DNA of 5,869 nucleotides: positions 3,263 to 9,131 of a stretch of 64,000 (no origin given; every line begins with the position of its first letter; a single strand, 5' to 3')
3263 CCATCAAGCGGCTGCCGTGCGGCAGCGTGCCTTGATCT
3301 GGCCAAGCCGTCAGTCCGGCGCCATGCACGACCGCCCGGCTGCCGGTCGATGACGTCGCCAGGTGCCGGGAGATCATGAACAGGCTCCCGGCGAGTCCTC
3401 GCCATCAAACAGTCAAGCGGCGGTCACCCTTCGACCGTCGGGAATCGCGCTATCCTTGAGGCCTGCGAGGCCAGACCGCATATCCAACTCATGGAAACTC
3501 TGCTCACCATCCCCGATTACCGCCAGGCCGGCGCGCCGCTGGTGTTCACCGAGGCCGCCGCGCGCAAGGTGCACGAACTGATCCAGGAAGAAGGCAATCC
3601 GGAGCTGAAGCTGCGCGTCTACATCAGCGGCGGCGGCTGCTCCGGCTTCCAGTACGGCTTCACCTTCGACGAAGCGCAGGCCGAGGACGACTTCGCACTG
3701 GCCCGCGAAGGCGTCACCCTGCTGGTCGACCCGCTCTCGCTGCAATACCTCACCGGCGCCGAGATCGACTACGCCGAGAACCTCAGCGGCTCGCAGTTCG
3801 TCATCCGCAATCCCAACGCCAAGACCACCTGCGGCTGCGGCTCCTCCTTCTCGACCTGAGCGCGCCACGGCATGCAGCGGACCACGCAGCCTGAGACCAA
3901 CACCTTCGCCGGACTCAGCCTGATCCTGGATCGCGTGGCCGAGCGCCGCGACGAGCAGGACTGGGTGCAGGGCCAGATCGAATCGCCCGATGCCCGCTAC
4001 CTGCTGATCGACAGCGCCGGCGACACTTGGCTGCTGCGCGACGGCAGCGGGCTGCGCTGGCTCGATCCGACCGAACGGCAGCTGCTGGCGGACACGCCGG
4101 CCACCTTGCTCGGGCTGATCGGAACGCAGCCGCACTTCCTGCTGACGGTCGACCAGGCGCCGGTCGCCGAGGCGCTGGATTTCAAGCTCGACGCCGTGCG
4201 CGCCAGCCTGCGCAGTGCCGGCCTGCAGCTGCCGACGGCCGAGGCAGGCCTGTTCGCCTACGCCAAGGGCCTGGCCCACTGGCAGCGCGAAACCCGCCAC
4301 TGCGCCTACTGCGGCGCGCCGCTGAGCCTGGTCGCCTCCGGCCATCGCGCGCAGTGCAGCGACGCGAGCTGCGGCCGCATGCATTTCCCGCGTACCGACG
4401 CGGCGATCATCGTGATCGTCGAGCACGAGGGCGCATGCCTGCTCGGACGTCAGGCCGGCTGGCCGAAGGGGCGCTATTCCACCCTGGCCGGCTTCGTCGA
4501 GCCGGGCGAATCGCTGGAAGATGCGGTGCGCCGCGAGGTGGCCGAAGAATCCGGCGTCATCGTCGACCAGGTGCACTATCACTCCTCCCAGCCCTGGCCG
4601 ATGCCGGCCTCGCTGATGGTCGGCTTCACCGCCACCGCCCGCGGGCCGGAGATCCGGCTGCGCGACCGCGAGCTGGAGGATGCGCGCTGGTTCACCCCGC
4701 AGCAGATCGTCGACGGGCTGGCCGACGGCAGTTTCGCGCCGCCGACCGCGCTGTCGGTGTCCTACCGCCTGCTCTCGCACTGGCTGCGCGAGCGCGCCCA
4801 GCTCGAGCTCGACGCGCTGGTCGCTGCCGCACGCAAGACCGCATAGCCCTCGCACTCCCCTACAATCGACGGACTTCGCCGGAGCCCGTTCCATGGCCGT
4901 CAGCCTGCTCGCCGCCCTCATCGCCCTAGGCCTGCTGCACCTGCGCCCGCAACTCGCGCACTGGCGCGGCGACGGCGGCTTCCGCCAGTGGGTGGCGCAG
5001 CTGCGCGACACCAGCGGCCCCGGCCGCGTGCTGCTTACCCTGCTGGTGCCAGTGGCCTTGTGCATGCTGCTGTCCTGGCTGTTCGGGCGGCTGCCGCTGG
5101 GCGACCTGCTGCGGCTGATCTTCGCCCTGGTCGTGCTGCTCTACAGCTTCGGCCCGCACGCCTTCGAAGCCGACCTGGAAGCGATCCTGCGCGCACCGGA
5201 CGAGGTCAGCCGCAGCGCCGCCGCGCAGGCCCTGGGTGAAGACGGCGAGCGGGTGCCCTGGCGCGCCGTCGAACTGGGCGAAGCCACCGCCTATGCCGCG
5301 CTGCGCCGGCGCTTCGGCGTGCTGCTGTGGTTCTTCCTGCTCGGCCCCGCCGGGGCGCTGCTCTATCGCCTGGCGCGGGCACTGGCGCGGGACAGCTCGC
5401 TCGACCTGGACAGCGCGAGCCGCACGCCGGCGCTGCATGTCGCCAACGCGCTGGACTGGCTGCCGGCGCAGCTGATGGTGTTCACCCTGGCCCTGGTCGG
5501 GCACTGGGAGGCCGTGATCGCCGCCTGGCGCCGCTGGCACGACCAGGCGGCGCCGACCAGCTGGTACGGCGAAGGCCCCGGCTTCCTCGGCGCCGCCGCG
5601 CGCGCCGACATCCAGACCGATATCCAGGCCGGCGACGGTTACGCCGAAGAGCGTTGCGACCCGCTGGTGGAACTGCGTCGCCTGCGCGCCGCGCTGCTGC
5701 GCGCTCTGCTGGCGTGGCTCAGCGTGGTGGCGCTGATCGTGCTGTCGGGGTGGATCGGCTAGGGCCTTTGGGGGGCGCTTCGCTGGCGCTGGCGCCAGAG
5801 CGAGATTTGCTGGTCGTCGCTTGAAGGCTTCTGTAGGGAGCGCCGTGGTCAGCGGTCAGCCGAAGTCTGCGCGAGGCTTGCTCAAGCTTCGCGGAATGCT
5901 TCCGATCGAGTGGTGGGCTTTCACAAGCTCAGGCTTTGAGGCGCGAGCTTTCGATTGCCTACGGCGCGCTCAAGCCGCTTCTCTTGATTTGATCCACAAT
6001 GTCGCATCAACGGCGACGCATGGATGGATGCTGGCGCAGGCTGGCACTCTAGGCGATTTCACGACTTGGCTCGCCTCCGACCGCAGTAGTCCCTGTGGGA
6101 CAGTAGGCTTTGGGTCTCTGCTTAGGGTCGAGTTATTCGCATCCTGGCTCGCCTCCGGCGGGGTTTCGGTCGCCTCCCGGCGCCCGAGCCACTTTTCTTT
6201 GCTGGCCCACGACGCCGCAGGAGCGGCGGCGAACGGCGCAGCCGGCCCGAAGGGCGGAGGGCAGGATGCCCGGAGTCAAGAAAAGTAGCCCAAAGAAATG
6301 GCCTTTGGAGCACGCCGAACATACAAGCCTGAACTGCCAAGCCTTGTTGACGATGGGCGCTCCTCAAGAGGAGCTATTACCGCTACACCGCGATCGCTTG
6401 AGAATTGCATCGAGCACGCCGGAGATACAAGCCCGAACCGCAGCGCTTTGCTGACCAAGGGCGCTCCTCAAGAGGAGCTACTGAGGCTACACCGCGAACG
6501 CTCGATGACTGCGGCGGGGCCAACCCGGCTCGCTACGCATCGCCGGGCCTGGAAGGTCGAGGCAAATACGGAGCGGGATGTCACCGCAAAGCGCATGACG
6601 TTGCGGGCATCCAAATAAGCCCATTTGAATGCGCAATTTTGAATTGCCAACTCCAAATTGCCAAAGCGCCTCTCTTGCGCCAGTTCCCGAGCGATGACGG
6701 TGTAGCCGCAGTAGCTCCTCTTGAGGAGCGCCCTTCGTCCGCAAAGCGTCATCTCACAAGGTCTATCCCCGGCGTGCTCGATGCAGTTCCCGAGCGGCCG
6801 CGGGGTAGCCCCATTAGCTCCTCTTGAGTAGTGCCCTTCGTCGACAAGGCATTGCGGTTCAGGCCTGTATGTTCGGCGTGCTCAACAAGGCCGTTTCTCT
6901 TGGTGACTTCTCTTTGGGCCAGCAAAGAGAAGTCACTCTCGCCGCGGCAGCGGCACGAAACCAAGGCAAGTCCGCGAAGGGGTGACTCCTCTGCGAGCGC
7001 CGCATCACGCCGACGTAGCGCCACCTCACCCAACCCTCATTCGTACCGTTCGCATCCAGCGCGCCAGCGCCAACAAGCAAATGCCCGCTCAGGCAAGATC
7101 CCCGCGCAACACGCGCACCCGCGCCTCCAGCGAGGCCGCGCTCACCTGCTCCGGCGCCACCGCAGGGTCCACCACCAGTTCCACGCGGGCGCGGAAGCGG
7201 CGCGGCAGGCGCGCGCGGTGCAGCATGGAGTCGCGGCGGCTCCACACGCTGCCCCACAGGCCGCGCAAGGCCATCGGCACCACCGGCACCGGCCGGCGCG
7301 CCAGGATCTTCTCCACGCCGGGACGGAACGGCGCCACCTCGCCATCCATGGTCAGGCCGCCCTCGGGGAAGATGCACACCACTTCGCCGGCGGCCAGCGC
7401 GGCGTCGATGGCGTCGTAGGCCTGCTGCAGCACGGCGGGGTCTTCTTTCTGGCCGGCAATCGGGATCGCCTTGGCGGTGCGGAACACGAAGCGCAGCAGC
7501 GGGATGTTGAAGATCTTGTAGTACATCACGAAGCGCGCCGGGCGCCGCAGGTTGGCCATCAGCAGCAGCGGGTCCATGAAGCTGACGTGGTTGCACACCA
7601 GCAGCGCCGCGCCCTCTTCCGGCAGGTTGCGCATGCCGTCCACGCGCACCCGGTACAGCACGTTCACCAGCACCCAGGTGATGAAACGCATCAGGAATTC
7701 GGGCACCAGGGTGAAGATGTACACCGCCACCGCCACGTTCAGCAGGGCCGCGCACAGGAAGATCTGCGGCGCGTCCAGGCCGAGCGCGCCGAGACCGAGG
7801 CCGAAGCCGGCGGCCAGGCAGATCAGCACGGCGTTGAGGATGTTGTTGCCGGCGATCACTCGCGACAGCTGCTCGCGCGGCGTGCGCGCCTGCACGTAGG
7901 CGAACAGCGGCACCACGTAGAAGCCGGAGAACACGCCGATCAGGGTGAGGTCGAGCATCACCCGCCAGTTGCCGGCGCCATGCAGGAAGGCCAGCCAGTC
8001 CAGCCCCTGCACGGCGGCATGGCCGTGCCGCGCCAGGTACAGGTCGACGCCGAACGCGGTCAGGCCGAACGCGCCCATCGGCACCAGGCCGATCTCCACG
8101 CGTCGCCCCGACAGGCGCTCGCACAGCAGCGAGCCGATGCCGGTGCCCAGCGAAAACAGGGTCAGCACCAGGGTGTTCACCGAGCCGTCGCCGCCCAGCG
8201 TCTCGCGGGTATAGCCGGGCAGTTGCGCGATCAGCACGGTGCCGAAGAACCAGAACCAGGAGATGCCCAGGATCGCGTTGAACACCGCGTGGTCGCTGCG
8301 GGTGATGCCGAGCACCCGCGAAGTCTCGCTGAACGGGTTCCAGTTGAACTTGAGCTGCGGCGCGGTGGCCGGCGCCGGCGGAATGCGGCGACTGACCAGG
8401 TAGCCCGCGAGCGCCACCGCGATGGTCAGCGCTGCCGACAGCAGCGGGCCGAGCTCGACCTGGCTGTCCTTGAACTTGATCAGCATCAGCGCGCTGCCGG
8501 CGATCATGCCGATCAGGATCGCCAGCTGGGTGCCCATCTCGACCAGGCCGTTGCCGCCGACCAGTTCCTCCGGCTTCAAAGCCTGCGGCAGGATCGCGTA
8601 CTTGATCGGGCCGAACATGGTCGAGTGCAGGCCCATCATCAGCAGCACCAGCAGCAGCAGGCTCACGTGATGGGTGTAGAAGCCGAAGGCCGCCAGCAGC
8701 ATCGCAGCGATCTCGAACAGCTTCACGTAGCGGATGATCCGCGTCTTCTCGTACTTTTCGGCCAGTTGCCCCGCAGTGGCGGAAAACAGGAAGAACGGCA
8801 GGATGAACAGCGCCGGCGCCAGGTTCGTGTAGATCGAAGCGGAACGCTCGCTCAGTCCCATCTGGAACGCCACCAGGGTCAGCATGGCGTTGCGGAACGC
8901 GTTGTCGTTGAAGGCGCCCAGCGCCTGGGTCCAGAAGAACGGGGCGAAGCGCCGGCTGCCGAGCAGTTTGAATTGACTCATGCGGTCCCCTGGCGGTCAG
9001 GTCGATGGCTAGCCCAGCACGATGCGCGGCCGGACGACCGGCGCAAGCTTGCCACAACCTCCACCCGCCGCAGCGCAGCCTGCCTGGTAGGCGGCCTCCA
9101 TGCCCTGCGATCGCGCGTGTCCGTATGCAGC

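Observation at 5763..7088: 1.3-kb non-coding region between convergent genes with a nested inverted array of ~100-bp repeats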

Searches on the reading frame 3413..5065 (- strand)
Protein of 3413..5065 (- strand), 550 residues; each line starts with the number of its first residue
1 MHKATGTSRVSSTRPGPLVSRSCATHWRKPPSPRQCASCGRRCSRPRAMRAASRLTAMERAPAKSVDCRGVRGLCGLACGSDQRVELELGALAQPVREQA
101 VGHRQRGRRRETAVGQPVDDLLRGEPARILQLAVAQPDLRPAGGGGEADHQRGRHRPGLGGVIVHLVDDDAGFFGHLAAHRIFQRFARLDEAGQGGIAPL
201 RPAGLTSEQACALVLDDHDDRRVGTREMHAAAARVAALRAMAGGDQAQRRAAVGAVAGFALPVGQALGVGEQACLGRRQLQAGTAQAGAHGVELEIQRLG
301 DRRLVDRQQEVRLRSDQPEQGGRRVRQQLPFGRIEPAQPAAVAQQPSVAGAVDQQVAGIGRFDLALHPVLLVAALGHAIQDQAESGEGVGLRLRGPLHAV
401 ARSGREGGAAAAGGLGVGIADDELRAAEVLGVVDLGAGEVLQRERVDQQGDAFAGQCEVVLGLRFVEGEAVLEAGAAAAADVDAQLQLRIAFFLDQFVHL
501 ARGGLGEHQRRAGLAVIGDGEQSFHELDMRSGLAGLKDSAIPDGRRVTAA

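Call 8: search_protein_families(library=pfam, proteins=[window:3413-5065:-], max_evalue=0.01)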
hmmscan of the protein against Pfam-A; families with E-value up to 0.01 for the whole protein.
window:3413-5065:- (550 aa): 0 families

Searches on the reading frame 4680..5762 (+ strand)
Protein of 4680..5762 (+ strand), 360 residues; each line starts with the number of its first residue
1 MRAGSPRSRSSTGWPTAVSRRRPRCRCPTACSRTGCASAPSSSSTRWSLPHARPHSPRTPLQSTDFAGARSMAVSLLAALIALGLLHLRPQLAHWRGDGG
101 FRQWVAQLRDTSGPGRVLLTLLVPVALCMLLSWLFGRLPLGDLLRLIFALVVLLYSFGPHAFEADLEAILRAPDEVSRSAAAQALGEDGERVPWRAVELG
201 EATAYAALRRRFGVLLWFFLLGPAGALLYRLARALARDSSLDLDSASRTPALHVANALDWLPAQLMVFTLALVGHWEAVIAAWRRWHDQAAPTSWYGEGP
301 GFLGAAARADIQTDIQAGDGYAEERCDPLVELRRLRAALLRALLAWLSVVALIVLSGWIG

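Call 8: search_protein_families(library=pfam, proteins=[window:4680-5762:+], max_evalue=0.01)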
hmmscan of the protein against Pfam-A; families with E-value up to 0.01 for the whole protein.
window:4680-5762:+ (360 aa): 2 families
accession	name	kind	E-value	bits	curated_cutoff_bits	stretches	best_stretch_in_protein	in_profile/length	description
PF03186.18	CobD_Cbib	-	0.0015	18.3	34.4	1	115-289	49-226/282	CobD/Cbib protein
PF17113.10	AmpE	-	0.0088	15.9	21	0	76-283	3-221/284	Regulatory signalling modulator protein AmpE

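Call 14: find_encoding_contigs(protein=window:4680-5762:+, flank=10000, max_places=10)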
Protein window:4680-5762:+ (360 aa): no gene with exactly this product is on record in the collection.

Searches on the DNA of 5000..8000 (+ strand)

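Call 4: search_rna_families(source=window, start=5000, end=8000, threshold=evalue, max_evalue=1)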
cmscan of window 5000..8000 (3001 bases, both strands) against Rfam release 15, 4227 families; matches with E-value up to 1: 0.
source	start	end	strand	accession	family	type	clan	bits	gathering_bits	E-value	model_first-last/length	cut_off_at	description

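Call 59: search_dna_similar(query=window:6130-6970:+, collection=plasmids, mode=distant, max_evalue=0.001, max_rows=25)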
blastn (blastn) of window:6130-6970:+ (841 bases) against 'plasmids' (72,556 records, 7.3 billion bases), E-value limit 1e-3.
No match.

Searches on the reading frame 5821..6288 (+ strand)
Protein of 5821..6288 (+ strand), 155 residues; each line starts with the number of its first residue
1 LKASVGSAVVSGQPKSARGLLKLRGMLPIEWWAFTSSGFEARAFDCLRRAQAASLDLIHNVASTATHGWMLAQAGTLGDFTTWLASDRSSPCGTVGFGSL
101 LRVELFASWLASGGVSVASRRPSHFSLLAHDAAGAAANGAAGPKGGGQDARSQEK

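Call 8: search_protein_families(library=pfam, proteins=[window:5821-6288:+], max_evalue=0.01)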
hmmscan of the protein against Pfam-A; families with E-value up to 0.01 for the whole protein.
window:5821-6288:+ (155 aa): 0 families

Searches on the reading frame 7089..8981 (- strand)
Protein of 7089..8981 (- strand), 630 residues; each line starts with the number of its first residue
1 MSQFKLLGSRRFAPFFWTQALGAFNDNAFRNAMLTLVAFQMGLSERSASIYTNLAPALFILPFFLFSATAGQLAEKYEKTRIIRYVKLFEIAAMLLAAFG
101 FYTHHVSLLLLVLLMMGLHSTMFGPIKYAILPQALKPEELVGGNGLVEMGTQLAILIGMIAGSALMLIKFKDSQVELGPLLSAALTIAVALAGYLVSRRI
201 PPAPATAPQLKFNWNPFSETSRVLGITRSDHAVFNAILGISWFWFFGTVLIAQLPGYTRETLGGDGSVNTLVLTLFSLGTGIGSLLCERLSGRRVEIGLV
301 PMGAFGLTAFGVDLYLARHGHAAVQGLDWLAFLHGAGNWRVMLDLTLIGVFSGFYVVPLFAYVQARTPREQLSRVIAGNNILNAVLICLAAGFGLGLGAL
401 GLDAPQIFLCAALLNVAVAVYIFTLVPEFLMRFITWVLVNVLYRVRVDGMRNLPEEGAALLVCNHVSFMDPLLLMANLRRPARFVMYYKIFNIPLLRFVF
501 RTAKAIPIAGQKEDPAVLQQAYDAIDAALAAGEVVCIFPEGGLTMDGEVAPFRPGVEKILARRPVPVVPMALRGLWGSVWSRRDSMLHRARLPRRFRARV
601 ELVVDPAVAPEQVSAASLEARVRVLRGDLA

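Call 8: search_protein_families(library=pfam, proteins=[window:7089-8981:-], max_evalue=0.01)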
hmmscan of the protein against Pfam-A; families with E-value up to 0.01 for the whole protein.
window:7089-8981:- (630 aa): 3 families
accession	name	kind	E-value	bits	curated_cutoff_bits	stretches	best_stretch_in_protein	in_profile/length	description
PF01553.26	Acyltransferase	-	5.6e-26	91.3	23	1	444-572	1-131/132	Acyltransferase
PF07690.21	MFS_1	-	3e-20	72.9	33.4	1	17-390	3-346/347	Major Facilitator Superfamily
PF05977.19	MFS_3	-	2.9e-07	29.7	27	1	60-324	55-311/524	Transmembrane secretion effector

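Call 13: find_encoding_contigs(protein=window:7089-8981:-, flank=10000, max_places=10)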
Protein window:7089-8981:- (630 aa): no gene with exactly this product is on record in the collection.

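Call 15: find_homologous_proteins(query=window:7089-8981:-, max_evalue=1e-50)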
Query window:7089-8981:- (630 aa): 8000 proteins with E <= 1e-50 among 8000 candidates; the best 120 are listed.
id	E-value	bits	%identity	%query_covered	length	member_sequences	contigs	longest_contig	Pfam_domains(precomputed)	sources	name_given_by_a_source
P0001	0.0e+0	1259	91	100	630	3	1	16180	PF01553.27,PF07690.22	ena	-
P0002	0.0e+0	1182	84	100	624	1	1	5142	PF05977.20,PF01553.27,PF07690.22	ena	-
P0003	0.0e+0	1178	84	100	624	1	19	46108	PF05977.20,PF01553.27,PF07690.22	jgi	jgi:1-acyl-sn-glycerol-3-phosphate acyltransferase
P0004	0.0e+0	1178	84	100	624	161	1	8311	PF05977.20,PF01553.27,PF07690.22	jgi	jgi:1-acyl-sn-glycerol-3-phosphate acyltransferase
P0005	0.0e+0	1175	84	100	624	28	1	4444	PF05977.20,PF01553.27,PF07690.22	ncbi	ncbi:MAG: MFS transporter [Rhodanobacter sp.]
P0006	0.0e+0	1174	84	100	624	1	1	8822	PF05977.20,PF01553.27,PF07690.22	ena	-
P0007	0.0e+0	1173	84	100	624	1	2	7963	PF05977.20,PF01553.27,PF07690.22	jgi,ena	jgi:1-acyl-sn-glycerol-3-phosphate acyltransferase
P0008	0.0e+0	1173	84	100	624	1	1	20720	PF05977.20,PF01553.27,PF07690.22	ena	-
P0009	0.0e+0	1171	84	100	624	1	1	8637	PF05977.20,PF01553.27,PF07690.22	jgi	jgi:1-acyl-sn-glycerol-3-phosphate acyltransferase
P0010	0.0e+0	1170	84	100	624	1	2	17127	PF05977.20,PF01553.27,PF07690.22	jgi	-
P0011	0.0e+0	1170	84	100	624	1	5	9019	PF05977.20,PF01553.27,PF07690.22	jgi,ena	-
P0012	0.0e+0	1168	84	100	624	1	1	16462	PF05977.20,PF01553.27,PF07690.22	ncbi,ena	-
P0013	0.0e+0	1166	83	100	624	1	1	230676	PF05977.20,PF01553.27,PF07690.22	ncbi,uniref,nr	ncbi:glycerol acyltransferase [Rhodanobacter sp. B05]|uniref:MFS transporter n=1 Tax=Rhodanobacter s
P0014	0.0e+0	1165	83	100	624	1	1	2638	PF05977.20,PF01553.27,PF07690.22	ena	-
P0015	0.0e+0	1165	84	100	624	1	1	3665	PF05977.20,PF01553.27,PF07690.22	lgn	-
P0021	0.0e+0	1162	83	100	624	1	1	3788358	PF05977.20,PF01553.27,PF07690.22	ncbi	ncbi:MFS transporter [Rhodanobacter sp. UC4451_H18]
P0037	0.0e+0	1156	82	100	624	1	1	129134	PF05977.20,PF01553.27,PF07690.22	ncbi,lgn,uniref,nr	ncbi:glycerol acyltransferase [Frateuria sp. Soil773]|uniref:MFS transporter n=1 Tax=Frateuria sp. S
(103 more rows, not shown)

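Call 16: find_encoding_contigs(protein=P0001, flank=8000, max_places=4)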
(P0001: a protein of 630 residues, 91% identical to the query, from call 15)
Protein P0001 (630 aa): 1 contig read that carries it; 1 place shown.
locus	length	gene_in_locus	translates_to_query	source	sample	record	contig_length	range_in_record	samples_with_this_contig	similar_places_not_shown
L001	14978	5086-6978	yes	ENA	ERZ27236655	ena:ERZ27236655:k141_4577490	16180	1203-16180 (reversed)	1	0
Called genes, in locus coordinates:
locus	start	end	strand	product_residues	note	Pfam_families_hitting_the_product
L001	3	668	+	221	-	?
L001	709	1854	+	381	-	PF13739:PdaC (weak)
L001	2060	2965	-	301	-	PF04972:BON (faint), PF00691:OmpA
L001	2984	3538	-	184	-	-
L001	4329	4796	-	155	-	PF00583:Acetyltransf_1, PF13673:Acetyltransf_10, PF13508:Acetyltransf_7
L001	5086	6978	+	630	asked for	PF07690:MFS_1, PF01553:Acyltransferase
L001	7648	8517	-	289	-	-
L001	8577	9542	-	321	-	PF09296:NUDIX-like (weak), PF09297:Zn_ribbon_NUD (weak), PF00293:NUDIX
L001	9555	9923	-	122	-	PF01521:Fe-S_biosyn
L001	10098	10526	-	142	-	PF04519:Bactofilin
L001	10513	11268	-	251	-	PF20567:DUF6776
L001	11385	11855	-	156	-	PF00210:Ferritin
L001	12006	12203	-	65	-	PF04324:Fer2_BFD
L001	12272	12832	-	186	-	PF00293:NUDIX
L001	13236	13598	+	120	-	PF01242:PTPS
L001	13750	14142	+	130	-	PF09361:Phasin_2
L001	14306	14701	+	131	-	-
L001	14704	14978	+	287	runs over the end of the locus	PF00119:ATP-synt_A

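Call 17: find_encoding_contigs(protein=P0021, flank=8000, max_places=2)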
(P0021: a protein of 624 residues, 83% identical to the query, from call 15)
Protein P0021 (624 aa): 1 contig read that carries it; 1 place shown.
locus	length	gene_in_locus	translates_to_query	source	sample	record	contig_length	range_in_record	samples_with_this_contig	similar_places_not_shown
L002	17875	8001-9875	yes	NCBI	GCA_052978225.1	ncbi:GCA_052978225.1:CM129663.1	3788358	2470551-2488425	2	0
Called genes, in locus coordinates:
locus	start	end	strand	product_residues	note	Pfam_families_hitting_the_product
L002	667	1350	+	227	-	PF01694:Rhomboid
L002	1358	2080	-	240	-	PF00117:GATase, PF07722:Peptidase_C26 (weak)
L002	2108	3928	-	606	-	PF05157:MshEN, PF00437:T2SSE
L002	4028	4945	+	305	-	PF02091:tRNA-synt_2e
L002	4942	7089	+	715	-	PF02092:tRNA_synt_2f, PF05746:DALR_1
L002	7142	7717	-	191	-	-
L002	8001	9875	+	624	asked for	PF07690:MFS_1, PF05977:MFS_3, PF01553:Acyltransferase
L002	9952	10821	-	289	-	PF03186:CobD_Cbib (faint)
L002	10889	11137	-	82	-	-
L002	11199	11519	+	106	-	-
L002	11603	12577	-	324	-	PF09296:NUDIX-like, PF09297:Zn_ribbon_NUD (weak), PF00293:NUDIX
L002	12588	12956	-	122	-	PF01521:Fe-S_biosyn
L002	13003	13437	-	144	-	PF04519:Bactofilin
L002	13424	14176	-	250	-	PF20567:DUF6776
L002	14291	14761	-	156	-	PF00210:Ferritin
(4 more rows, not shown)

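Call 18: find_encoding_contigs(protein=P0037, flank=8000, max_places=2)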
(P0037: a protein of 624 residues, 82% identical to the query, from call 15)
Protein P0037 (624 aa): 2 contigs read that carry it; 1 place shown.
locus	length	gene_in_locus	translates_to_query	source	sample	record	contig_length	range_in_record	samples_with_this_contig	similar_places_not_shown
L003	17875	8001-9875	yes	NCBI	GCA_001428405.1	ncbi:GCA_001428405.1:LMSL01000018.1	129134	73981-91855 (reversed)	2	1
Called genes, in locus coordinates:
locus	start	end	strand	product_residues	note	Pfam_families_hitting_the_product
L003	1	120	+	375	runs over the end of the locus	PF01476:LysM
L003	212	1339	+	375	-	PF02481:DNA_processg_A, PF17782:WHD_DprA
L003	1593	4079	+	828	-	PF01751:Toprim, PF01131:Topoisom_bac, PF13368:Toprim_C_rpt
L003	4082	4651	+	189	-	PF01300:Sua5_yciO_yrdC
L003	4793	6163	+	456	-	PF00501:AMP-binding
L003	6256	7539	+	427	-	PF02844:GARS_N, PF01071:GARS_A, PF02843:GARS_C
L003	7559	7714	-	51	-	-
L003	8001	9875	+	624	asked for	PF07690:MFS_1, PF05977:MFS_3, PF01553:Acyltransferase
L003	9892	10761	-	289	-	PF03186:CobD_Cbib (weak)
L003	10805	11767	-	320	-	PF00293:NUDIX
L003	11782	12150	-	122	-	PF01521:Fe-S_biosyn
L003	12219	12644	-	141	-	PF04519:Bactofilin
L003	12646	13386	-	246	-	PF20567:DUF6776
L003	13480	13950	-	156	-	PF00210:Ferritin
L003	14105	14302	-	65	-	PF04324:Fer2_BFD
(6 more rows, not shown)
